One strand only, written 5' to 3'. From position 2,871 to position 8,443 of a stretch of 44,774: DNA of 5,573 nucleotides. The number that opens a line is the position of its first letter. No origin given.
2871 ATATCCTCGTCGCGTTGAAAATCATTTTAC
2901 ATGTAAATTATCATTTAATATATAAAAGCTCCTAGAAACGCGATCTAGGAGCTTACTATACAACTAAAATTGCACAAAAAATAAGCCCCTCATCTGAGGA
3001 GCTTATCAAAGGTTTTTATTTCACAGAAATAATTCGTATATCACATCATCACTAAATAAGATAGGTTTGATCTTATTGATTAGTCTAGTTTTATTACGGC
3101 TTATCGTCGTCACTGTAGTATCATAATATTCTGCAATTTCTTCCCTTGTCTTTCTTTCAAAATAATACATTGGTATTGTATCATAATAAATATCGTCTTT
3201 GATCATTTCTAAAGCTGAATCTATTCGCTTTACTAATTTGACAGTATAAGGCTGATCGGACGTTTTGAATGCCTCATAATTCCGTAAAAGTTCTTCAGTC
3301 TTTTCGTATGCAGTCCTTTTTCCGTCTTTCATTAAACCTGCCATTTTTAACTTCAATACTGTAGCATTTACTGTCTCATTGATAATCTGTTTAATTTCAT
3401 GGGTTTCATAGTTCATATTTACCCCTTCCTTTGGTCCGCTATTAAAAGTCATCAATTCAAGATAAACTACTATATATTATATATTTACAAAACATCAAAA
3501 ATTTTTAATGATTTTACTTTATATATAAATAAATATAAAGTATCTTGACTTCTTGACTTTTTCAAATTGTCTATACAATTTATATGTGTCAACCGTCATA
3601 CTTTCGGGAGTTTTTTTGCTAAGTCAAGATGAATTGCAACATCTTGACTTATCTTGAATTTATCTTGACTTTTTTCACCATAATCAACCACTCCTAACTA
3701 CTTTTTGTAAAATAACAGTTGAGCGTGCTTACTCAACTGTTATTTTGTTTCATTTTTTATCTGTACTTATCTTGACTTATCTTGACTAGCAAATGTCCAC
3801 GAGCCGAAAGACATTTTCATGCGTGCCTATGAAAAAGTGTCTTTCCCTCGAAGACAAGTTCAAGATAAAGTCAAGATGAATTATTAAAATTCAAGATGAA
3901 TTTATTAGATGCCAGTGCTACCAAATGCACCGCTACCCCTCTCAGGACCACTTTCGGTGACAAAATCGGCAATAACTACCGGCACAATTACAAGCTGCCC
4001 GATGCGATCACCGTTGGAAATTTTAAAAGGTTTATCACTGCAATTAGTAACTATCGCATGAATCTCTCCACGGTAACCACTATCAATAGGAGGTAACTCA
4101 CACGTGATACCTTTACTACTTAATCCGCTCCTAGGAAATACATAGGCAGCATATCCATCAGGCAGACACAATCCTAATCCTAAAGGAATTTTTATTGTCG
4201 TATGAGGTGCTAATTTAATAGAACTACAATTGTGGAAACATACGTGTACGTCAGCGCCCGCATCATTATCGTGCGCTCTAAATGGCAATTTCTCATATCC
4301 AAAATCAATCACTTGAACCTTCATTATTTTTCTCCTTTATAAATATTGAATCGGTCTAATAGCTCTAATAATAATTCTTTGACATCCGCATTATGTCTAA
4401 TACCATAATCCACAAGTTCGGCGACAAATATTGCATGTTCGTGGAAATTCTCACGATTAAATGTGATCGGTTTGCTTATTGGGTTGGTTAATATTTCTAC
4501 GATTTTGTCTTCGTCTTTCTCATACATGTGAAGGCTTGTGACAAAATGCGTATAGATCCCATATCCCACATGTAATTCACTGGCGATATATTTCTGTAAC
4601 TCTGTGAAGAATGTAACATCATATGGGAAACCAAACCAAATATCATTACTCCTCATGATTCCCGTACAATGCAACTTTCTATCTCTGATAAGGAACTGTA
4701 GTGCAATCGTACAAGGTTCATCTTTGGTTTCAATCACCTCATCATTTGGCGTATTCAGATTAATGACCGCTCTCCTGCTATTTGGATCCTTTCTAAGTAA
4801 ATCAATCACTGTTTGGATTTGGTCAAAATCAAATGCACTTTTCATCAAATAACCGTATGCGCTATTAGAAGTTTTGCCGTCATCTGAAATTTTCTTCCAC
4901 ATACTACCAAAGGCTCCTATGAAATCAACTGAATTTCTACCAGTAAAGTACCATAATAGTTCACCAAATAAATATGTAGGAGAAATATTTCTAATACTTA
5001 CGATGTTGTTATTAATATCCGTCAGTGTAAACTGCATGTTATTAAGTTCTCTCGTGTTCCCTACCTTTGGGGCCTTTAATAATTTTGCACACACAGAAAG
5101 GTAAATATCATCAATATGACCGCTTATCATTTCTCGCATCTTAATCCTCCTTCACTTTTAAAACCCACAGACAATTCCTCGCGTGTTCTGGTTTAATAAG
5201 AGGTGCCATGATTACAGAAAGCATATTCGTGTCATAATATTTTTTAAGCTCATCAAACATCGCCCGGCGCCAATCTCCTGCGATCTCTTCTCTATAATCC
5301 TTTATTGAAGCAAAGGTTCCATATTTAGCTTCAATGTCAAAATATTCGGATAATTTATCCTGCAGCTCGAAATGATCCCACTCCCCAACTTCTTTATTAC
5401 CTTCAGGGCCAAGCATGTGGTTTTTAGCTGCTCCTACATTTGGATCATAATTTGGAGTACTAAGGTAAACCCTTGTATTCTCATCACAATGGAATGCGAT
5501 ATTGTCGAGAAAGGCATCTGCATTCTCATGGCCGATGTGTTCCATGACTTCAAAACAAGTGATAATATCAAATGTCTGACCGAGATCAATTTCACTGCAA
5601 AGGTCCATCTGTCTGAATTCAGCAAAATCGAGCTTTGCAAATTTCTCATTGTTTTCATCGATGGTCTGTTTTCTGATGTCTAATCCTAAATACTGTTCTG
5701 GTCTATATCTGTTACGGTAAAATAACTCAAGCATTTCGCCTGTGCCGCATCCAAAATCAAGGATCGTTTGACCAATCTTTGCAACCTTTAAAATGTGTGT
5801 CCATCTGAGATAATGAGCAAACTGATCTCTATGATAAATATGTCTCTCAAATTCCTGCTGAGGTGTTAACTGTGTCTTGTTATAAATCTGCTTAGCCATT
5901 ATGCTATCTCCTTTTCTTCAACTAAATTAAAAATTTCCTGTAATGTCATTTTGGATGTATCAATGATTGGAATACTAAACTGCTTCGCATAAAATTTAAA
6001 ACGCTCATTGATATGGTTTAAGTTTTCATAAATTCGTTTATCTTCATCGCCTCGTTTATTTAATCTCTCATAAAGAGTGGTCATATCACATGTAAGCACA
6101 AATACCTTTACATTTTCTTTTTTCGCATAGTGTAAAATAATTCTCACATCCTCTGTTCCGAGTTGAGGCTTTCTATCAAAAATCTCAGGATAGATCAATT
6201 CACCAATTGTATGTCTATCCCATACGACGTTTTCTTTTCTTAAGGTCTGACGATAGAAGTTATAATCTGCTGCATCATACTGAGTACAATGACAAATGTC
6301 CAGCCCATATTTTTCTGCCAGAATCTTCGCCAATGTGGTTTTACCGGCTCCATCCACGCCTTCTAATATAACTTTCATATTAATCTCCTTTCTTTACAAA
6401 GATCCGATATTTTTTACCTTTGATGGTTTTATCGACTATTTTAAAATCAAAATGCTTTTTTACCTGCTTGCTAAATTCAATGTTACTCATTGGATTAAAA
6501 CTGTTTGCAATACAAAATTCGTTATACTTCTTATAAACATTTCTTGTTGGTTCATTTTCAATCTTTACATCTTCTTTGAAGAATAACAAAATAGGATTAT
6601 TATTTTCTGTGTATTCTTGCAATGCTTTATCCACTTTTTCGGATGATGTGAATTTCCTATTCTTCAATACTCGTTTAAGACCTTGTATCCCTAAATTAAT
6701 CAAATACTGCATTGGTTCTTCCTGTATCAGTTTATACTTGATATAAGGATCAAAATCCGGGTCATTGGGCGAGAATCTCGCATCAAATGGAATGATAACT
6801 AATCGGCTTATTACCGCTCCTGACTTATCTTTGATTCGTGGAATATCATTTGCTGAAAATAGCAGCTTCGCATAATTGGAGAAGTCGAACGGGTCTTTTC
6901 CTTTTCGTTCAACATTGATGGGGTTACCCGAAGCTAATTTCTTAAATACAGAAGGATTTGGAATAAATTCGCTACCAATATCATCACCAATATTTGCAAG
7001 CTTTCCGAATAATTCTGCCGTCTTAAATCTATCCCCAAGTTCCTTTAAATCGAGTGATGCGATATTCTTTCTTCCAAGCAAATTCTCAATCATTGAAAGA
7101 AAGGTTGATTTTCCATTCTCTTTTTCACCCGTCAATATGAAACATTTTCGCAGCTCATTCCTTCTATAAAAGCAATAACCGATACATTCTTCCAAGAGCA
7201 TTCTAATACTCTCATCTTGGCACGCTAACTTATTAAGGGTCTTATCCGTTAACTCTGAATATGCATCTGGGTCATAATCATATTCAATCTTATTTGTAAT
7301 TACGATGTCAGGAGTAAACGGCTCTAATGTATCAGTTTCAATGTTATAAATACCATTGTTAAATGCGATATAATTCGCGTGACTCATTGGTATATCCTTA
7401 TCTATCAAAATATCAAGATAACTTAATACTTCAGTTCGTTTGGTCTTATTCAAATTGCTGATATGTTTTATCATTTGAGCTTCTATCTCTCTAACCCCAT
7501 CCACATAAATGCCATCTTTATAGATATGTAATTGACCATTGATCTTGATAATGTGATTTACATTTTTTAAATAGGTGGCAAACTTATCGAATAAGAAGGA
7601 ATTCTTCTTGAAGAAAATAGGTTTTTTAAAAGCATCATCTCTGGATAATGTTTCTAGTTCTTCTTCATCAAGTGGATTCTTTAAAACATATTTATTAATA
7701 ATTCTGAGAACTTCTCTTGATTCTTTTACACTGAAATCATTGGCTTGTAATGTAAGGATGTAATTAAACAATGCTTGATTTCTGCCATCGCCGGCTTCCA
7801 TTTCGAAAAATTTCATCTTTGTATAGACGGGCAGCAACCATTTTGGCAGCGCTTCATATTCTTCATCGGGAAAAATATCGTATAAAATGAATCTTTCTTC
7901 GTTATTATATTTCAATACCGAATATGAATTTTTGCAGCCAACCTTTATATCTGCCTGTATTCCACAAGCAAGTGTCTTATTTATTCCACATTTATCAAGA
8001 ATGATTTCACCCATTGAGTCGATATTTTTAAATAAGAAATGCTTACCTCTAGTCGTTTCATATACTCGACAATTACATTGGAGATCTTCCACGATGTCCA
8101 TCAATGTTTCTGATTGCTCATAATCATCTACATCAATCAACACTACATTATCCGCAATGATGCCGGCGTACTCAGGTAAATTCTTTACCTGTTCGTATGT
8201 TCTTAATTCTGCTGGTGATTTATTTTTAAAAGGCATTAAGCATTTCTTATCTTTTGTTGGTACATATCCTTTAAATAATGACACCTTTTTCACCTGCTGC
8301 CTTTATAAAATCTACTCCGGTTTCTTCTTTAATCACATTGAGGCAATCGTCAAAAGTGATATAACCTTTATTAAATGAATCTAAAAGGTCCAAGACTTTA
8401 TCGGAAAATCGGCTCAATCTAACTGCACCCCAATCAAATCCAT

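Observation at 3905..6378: Candidate DNA base-modification cassette: ThyA homologue with the cytosine-specifying Asp, dNMP kinase, SAM methyltransferase and dUTPase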

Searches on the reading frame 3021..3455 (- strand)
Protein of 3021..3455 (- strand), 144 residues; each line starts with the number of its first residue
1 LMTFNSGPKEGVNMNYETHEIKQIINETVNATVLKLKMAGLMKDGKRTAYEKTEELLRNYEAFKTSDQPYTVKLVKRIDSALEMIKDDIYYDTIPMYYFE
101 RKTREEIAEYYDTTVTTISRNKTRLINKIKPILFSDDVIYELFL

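Call 17: search_protein_families(library=pfam, proteins=[window:3021-3455:-], max_evalue=0.001)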
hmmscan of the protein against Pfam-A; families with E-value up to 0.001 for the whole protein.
window:3021-3455:- (144 aa): 0 families

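Call 49: search_protein_families(library=phrogs, proteins=[window:3021-3455:-], max_evalue=0.001)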
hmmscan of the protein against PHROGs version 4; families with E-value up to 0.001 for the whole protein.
window:3021-3455:- (144 aa): 2 families
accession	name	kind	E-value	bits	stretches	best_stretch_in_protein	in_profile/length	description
phrog_36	-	transcription regulation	3.5e-08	34.3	1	74-137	129-191/220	transcriptional regulator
phrog_1558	-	unknown function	9.2e-07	29.9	1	77-134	101-169/178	-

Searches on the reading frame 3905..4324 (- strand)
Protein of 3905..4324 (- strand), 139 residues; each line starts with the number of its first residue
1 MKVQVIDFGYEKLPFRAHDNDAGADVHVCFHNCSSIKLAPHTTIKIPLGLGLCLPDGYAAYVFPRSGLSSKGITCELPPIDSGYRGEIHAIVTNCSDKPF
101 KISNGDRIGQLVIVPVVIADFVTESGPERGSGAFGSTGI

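Call 3: search_protein_families(library=pfam, proteins=[window:3905-4324:-], max_evalue=0.01)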
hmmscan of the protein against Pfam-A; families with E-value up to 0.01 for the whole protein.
window:3905-4324:- (139 aa): 2 families
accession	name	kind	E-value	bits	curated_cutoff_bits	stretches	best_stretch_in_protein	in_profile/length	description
PF00692.24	dUTPase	-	5.6e-22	78.3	22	1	12-138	4-129/129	dUTPase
PF22769.1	DCD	-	2.4e-08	34.6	27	1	48-113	83-150/153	dCTP deaminase-like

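Call 4: search_protein_families(library=phrogs, proteins=[window:3905-4324:-], max_evalue=0.001)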
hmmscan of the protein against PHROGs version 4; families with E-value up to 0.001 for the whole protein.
window:3905-4324:- (139 aa): 2 families
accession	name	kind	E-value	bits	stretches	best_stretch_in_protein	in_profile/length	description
phrog_135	-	DNA, RNA and nucleotide metabolism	3.1e-39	136.8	1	12-138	157-290/463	dUTPase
phrog_1663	-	DNA, RNA and nucleotide metabolism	6.1e-05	23.3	1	54-114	130-192/303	dCTP deaminase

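Call 5: search_protein_families(library=ncbifam, proteins=[window:3905-4324:-], max_evalue=0.01)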
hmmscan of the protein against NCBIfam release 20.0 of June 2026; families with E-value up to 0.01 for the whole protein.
window:3905-4324:- (139 aa): 5 families
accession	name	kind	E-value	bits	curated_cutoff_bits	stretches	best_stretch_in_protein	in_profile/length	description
NF001862.0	PRK00601.1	equivalog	3.9e-30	104.5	103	1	12-138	18-148/150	dUTP diphosphatase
TIGR00576.1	dut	superfamily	3e-28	98.3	102.55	1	12-138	12-142/143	dUTP diphosphatase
NF010561.0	PRK13956.1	equivalog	9e-08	32.1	223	1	11-138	16-146/147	dUTP diphosphatase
TIGR02274.1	dCTP_deam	equivalog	4.3e-07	29.8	92.8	1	53-114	89-152/180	dCTP deaminase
NF002598.0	PRK02253.1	equivalog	2.6e-06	27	130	1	53-114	87-148/167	deoxyuridine 5'-triphosphate nucleotidohydrolase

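Call 42: search_solved_structures(query=window:3905-4324:-, max_evalue=0.00001, show_alignments=2)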
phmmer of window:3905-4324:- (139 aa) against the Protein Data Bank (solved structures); distinct sequences matched with E-value up to 0.00001: 73 (the best 60 are shown).
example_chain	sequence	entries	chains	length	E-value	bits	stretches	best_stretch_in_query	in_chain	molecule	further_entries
8y1q_A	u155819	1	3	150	1e-19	73.9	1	13-138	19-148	Deoxyuridine 5'-triphosphate nucleotidohydrolase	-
6mai_A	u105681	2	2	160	1.7e-19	73.2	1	12-138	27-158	Deoxyuridine 5'-triphosphate nucleotidohydrolase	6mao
3mbq_A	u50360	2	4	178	3.5e-19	72.2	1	16-138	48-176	Deoxyuridine 5'-triphosphate nucleotidohydrolase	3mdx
8hrv_A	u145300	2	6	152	3.8e-17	65.6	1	14-139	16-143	Deoxyuridine 5'-triphosphate nucleotidohydrolase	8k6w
4lhr_A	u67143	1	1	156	4e-17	65.5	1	11-138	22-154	Deoxyuridine 5'-triphosphate nucleotidohydrolase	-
8cga_A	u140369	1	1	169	5e-17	65.2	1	12-138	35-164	Deoxyuridine 5'-triphosphate nucleotidohydrolase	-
1dud_A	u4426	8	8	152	6.1e-17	64.9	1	12-138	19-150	DEOXYURIDINE 5'-TRIPHOSPHATE NUCLEOTIDOHYDROLASE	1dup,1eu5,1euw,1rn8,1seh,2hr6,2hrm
6hde_A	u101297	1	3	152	8.6e-17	64.4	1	12-138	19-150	Deoxyuridine 5'-triphosphate nucleotidohydrolase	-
8xhm_A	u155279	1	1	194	1.5e-16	63.6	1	13-138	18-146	Deoxyuridine 5'-triphosphate nucleotidohydrolase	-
7n56_A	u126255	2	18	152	2e-16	63.3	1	8-139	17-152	Deoxyuridine 5'-triphosphate nucleotidohydrolase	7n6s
1rnj_A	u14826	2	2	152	3e-16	62.7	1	12-138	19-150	Deoxyuridine 5'-triphosphate nucleotidohydrolase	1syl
3hza_A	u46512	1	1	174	3.5e-16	62.5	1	12-136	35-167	Deoxyuridine 5'-triphosphate nucleotidohydrolase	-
1mq7_A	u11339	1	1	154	3.7e-16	62.4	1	12-129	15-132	DEOXYURIDINE 5'-TRIPHOSPHATE NUCLEOTIDOHYDROLASE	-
3c3i_A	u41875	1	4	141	3.9e-16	62.3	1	14-139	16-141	Deoxyuridine triphosphatase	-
3tqz_A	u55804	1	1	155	4.9e-16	62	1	12-138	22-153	Deoxyuridine 5'-triphosphate nucleotidohydrolase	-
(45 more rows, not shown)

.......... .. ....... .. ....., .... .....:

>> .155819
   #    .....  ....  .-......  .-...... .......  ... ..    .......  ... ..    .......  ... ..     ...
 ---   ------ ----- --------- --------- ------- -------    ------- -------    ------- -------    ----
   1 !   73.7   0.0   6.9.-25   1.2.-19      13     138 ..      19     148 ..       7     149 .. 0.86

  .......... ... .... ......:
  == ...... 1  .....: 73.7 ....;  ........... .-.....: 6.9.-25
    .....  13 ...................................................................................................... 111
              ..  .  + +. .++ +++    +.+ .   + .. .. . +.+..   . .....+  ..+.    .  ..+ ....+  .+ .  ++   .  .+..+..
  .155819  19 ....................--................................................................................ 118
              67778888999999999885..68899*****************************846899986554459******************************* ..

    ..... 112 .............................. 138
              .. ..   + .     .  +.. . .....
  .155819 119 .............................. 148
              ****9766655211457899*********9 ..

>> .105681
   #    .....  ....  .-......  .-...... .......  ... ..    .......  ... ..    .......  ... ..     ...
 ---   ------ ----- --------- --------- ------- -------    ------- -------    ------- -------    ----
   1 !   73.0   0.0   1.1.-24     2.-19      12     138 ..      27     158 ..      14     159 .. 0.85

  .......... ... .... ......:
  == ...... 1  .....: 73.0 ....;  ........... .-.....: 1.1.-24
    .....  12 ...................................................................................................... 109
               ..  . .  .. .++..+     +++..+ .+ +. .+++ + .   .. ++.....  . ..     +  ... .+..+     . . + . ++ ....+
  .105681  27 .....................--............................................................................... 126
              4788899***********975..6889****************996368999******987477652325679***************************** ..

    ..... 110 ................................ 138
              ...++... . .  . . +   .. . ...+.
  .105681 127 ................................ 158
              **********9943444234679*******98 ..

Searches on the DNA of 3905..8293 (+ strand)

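Call 7: search_dna_similar(query=window:3905-8293:+, collection=phages, mode=near, max_rows=20)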
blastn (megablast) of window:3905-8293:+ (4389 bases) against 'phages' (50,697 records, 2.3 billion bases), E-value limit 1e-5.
No match.
